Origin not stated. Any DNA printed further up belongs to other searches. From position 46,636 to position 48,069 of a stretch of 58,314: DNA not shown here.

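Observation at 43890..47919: Three-gene cassette inside terL: two Sec-signal proteins plus a beta-helix protein translationally coupled to the nuclease half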

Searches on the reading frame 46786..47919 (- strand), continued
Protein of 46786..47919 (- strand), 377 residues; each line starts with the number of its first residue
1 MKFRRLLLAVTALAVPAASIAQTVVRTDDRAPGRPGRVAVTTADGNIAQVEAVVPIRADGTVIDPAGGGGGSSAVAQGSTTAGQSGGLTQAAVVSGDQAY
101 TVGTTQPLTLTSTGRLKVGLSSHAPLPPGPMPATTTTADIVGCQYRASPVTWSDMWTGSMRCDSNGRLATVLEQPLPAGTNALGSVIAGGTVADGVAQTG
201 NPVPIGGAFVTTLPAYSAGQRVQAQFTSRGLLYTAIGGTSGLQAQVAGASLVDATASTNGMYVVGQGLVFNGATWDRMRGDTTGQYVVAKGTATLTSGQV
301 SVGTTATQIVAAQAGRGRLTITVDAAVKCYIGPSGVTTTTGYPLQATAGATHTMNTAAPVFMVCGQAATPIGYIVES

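Call 105: get_annotated_region(hit=H67, flank=6000)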
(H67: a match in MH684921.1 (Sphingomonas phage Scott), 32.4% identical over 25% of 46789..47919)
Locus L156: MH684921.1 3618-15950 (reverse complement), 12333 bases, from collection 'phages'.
description: Sphingomonas phage Scott isolate SPS, complete genome.
organism: Sphingomonas phage Scott (NCBI taxid 2282912)
taxonomy: Viruses; Duplodnaviria; Heunggongvirae; Uroviricota; Caudoviricetes; Autographiviridae; Scottvirus; Scottvirus scott
host: Sphingomonas paucimobilis 121220007-2; source: lake water from Lake Champlain; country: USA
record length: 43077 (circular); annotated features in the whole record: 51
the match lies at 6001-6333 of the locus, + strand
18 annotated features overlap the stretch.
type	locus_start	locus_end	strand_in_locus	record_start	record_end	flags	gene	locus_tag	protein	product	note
CDS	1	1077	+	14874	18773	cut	-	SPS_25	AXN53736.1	internal virion protein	-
CDS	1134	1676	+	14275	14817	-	-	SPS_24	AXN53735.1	tail fiber protein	-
CDS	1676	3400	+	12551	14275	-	-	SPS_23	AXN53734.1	hypothetical protein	-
CDS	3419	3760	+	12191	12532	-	-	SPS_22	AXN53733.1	small terminase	-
CDS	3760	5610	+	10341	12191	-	-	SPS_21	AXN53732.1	large terminase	-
CDS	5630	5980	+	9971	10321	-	-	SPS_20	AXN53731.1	hypothetical protein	-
CDS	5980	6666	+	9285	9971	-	-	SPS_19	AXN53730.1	hypothetical protein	-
CDS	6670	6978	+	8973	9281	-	-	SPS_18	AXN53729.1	putative tail fiber protein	-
CDS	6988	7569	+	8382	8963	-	-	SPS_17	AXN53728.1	glycoside hydrolase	-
CDS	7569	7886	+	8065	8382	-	-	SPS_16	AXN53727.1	hypothetical protein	-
CDS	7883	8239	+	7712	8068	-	-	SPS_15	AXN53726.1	hypothetical protein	-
CDS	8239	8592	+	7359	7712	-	-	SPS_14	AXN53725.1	l-spanin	-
CDS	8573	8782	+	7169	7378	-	-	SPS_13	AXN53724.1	Rz1 protein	-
CDS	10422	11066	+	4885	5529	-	-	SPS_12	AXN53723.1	hypothetical protein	-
CDS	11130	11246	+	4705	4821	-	-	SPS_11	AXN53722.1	hypothetical protein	-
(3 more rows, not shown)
